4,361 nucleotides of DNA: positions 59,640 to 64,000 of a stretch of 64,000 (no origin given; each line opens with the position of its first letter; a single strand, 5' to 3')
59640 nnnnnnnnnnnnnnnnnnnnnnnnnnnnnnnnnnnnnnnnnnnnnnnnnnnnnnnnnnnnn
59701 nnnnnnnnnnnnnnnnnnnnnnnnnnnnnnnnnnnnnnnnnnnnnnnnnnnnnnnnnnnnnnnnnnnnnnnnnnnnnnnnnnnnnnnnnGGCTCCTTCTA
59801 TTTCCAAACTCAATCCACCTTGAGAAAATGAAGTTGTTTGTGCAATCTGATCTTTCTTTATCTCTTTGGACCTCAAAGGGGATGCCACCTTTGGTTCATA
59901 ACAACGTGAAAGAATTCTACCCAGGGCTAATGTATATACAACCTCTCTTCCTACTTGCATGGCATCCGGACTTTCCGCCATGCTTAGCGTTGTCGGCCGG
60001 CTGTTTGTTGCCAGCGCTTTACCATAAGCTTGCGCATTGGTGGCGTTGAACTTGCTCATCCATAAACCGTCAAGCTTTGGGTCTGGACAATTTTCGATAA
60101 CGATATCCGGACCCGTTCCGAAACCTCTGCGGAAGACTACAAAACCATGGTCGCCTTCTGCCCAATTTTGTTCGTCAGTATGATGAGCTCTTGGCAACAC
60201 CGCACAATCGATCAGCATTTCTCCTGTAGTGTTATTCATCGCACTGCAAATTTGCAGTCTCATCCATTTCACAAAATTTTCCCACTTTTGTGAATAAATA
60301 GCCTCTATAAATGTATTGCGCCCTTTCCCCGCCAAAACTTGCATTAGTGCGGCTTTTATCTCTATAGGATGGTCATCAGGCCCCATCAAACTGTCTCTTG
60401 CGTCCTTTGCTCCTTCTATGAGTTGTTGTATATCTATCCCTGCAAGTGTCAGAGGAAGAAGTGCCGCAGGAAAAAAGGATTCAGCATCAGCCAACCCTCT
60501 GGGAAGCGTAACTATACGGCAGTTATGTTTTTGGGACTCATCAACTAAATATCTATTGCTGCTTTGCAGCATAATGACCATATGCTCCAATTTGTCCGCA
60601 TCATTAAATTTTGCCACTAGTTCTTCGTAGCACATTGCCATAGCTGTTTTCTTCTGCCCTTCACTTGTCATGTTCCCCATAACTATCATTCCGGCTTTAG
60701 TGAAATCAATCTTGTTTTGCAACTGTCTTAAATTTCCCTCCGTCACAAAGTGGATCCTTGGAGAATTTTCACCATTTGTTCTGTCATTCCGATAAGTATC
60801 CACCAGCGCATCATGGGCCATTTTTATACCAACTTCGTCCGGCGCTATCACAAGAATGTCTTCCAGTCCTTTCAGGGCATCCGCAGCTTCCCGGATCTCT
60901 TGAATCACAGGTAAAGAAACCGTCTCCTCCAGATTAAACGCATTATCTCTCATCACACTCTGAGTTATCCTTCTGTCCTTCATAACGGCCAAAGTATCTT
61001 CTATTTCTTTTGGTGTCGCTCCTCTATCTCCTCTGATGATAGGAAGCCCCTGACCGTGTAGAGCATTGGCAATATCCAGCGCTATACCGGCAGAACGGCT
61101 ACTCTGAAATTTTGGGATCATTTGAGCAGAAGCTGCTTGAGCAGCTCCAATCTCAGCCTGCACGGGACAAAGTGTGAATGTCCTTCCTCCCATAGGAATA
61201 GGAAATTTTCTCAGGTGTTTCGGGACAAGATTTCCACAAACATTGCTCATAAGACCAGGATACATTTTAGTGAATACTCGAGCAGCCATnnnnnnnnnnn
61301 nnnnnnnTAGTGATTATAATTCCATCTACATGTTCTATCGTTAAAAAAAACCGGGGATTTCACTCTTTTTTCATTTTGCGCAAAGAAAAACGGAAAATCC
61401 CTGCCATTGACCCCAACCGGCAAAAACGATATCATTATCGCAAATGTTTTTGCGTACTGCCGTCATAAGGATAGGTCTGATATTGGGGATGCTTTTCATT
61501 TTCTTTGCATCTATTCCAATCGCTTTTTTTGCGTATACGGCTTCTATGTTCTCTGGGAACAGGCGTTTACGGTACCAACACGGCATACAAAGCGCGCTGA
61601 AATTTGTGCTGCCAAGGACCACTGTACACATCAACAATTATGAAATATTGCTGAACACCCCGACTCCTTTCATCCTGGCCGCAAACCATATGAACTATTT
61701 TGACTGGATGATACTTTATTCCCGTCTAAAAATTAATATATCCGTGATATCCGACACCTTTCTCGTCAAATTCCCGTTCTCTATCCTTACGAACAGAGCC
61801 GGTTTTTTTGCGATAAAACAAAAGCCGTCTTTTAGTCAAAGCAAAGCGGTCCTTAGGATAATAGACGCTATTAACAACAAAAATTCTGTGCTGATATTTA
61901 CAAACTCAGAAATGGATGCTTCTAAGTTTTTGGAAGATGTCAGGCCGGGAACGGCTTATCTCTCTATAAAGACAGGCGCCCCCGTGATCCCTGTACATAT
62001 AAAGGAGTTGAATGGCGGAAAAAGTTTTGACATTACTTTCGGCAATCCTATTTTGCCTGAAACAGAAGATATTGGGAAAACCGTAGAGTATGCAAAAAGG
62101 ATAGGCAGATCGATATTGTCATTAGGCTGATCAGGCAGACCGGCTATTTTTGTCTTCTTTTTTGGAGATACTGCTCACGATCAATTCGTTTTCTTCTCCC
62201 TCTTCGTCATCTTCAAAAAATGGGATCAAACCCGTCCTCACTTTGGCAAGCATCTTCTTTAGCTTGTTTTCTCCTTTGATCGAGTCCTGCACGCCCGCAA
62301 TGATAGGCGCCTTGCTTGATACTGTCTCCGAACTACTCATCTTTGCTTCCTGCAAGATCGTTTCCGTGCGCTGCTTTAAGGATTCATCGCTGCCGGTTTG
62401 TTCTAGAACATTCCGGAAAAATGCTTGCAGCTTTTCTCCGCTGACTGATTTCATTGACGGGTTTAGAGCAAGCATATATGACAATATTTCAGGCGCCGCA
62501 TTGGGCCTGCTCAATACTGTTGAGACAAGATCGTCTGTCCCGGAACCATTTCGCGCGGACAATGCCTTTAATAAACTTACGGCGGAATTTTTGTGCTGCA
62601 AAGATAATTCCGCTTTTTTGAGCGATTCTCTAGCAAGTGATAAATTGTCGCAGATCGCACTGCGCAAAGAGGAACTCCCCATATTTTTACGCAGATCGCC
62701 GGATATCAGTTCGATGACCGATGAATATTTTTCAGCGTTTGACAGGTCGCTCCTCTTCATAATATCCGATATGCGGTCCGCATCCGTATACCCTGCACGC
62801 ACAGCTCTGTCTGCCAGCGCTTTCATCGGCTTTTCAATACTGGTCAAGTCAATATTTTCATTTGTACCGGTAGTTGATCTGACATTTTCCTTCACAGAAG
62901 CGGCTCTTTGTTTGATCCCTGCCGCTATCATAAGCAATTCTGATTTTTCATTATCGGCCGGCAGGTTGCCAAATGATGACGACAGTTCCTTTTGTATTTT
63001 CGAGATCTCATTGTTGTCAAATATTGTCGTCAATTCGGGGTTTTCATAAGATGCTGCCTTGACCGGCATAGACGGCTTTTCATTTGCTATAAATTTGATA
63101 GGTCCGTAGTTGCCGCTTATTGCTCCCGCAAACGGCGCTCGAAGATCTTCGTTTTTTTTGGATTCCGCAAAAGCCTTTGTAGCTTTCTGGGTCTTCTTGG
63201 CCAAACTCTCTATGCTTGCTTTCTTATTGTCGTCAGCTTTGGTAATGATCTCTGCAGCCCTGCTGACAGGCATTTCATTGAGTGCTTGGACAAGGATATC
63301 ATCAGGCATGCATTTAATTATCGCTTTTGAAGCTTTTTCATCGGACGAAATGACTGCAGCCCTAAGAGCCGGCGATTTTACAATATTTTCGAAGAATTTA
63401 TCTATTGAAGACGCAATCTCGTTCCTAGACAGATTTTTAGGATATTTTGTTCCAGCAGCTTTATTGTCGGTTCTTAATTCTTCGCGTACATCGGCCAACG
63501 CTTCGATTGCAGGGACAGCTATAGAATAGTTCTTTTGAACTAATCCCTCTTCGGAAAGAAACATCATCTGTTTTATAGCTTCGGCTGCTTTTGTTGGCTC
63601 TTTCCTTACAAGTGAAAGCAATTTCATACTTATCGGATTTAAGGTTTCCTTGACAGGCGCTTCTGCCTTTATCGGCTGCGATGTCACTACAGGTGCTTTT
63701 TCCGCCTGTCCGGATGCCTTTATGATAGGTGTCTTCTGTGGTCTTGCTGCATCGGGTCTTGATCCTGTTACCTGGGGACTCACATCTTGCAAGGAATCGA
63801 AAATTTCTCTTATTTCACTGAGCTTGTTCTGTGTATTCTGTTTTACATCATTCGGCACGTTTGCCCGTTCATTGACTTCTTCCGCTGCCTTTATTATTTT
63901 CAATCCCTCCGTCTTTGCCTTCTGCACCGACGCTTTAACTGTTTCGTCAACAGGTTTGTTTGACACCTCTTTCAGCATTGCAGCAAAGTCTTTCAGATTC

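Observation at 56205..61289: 1,694-aa protein made of tandem PGI-like modules plus an FBPase-like module, two of them with degenerate active-site motifs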

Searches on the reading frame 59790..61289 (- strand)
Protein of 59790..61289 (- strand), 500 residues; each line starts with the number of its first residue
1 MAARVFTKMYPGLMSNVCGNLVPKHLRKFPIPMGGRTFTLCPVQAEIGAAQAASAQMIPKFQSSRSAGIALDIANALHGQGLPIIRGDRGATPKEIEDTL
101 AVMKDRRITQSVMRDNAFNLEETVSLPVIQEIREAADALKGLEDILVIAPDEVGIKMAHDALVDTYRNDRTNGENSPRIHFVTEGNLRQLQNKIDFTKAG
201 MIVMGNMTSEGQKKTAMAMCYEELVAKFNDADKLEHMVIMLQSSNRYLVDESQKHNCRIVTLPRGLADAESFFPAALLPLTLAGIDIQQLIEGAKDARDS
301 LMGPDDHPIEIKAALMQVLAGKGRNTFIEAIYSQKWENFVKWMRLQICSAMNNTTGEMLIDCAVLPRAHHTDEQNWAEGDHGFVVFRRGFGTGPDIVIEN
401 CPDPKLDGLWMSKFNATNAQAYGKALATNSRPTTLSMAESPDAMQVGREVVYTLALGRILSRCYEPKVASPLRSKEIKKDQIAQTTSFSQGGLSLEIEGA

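Call 18: search_solved_structures(query=window:59790-61289:-, max_evalue=10, show_alignments=3)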
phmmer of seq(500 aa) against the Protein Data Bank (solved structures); distinct sequences matched with E-value up to 10: 10.
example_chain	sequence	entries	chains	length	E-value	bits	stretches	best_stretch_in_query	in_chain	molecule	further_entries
2q8n_A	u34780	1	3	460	2e-06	30.1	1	224-434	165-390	Glucose-6-phosphate isomerase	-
1zzg_A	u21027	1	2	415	1.2e-05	27.6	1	185-344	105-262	glucose-6-phosphate isomerase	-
3ifs_A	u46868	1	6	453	0.0072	18.4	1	132-345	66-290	Glucose-6-phosphate isomerase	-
1b0z_A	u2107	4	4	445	0.0083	18.2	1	131-337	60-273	PROTEIN (PHOSPHOGLUCOSE ISOMERASE) | PHOSPHOGLUCOSE ISOMERASE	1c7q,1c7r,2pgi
3ff1_A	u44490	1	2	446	0.022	16.8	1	131-344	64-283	Glucose-6-phosphate isomerase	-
6ajc_A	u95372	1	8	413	0.36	12.8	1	159-227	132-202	Isocitrate dehydrogenase [NADP]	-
7ane_T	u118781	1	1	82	0.4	12.6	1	74-135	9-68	bL32m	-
7aih_T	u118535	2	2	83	0.42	12.6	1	74-135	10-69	bL32m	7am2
5l3r_A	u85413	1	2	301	0.53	12.3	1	112-165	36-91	Signal recognition particle 54 kDa protein, chloroplastic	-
8a22_Aq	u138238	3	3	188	0.98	11.4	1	247-305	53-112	uL22m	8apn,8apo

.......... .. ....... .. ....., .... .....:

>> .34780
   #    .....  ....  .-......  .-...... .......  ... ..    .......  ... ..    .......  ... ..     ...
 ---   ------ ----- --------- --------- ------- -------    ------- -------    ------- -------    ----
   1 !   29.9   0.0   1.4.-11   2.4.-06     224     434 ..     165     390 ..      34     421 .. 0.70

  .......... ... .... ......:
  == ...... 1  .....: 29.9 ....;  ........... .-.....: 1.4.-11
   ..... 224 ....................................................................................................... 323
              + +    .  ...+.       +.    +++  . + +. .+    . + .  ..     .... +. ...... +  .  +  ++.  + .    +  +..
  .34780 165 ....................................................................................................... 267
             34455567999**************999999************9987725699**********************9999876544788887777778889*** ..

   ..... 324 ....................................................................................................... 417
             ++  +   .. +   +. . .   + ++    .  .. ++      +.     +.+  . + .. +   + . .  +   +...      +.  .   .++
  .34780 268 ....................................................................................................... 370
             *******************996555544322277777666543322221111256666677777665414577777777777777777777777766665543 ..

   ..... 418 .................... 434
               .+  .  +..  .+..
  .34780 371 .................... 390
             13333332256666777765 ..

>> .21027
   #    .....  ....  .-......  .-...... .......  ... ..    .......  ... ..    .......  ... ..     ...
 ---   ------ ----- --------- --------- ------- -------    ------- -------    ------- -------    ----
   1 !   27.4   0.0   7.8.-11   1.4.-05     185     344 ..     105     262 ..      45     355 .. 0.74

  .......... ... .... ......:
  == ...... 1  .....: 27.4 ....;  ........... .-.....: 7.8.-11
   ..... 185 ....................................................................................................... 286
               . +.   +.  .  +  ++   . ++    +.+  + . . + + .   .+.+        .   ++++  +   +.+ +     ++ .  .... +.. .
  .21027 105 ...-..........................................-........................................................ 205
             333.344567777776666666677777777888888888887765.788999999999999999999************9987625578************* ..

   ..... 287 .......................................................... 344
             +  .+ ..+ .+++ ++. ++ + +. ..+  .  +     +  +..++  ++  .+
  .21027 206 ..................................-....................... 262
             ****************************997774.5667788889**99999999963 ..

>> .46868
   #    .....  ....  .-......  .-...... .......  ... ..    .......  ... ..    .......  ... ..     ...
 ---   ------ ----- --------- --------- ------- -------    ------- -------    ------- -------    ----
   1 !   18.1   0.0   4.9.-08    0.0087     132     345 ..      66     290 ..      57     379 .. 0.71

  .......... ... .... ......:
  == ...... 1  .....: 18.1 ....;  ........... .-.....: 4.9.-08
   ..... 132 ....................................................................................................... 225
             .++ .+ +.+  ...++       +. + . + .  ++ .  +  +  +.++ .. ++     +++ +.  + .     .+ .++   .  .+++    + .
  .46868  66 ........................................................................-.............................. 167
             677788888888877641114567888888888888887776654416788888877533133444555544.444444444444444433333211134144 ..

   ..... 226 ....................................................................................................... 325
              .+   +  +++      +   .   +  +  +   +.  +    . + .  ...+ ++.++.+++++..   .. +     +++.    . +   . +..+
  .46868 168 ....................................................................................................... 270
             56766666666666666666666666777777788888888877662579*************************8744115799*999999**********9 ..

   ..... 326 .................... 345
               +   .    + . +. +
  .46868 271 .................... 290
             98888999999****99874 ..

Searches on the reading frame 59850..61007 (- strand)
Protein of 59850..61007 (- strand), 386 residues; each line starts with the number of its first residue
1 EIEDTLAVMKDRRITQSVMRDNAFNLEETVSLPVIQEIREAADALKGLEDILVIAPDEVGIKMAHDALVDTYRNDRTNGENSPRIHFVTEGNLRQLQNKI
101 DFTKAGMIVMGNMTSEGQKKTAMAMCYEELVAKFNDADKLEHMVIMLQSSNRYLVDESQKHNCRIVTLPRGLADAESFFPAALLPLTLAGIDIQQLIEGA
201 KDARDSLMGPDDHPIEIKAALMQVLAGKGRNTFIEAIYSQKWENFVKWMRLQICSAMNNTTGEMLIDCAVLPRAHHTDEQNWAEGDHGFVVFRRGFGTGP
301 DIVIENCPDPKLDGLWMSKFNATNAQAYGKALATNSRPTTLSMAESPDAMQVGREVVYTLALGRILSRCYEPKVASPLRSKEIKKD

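Call 52: search_solved_structures(query=A4, max_evalue=0.001, show_alignments=2)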
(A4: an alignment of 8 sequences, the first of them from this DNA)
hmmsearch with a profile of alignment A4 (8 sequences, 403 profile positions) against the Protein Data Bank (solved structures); distinct sequences matched with E-value up to 0.001: 7.
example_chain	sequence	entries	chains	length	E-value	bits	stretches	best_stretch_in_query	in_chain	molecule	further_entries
2q8n_A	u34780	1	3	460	1.7e-38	135.7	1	38-377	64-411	Glucose-6-phosphate isomerase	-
3ifs_A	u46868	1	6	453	3.1e-33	118.4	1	31-374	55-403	Glucose-6-phosphate isomerase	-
1b0z_A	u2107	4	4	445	2.1e-32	115.6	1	35-374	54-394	PROTEIN (PHOSPHOGLUCOSE ISOMERASE) | PHOSPHOGLUCOSE ISOMERASE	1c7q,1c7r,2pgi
3ff1_A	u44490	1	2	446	9.2e-31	110.2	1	1-375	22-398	Glucose-6-phosphate isomerase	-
1zzg_A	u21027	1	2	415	4e-19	71.9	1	95-389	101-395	glucose-6-phosphate isomerase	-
7nss_A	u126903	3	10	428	5.8e-12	48.3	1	93-376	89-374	Glucose-6-phosphate isomerase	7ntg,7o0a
7e76_A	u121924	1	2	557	8.7e-11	44.5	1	91-373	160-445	Glucose-6-phosphate isomerase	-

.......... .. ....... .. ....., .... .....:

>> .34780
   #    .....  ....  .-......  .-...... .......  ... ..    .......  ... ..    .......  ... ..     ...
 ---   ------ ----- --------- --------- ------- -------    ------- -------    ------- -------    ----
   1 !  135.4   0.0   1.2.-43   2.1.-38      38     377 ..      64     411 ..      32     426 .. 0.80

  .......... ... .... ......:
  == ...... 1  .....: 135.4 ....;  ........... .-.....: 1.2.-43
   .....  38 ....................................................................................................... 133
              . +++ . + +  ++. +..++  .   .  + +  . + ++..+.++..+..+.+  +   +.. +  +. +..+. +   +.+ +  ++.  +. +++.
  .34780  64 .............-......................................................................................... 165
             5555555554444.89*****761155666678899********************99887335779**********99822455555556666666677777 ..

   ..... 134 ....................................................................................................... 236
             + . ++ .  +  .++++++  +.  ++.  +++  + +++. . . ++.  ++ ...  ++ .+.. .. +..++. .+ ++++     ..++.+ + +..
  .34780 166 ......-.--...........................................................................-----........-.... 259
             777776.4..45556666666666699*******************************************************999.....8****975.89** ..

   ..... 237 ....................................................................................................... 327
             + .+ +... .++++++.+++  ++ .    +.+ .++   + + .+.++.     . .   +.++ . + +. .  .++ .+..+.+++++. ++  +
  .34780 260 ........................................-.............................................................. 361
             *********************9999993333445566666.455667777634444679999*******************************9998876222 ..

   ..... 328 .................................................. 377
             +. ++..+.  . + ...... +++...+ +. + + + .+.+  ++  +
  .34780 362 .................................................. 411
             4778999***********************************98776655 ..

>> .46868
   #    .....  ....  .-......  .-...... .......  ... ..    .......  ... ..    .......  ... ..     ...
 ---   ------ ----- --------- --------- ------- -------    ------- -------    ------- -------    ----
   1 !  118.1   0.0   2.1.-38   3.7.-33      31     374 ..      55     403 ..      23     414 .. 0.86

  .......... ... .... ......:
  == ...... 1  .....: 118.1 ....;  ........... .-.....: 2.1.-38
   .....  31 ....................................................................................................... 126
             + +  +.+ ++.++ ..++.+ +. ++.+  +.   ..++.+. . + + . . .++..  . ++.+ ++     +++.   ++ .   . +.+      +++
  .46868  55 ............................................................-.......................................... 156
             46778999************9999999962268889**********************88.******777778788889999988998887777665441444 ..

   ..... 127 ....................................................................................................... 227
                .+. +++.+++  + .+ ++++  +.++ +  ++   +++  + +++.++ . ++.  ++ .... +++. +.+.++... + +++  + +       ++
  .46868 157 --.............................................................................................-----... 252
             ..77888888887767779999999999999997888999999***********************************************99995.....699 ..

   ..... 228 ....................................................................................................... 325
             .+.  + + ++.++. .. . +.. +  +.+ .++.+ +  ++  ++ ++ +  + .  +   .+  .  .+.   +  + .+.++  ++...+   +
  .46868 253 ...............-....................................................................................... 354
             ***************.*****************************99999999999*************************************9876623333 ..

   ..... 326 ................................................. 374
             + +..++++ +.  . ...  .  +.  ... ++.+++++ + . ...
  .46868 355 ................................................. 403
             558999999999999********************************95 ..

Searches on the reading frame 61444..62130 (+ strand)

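Call 13: search_protein_families(library=pfam, proteins=[window:61444-62130:+], max_evalue=0.001)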
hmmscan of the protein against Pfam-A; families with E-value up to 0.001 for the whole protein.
window:61444-62130:+ (228 aa): 1 family
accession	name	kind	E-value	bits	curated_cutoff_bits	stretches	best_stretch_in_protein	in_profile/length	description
PF01553.26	Acyltransferase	-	1.3e-08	35.2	23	1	72-187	10-132/132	Acyltransferase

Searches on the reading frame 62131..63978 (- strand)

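Call 13: search_protein_families(library=pfam, proteins=[window:62131-63978:-], max_evalue=0.001)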
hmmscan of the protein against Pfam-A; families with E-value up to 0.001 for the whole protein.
window:62131-63978:- (615 aa): 1 family
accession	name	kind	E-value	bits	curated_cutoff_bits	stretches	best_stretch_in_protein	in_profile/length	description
PF03448.22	MgtE_N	-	0.00074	20.5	25.9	0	212-260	49-97/102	MgtE intracellular N domain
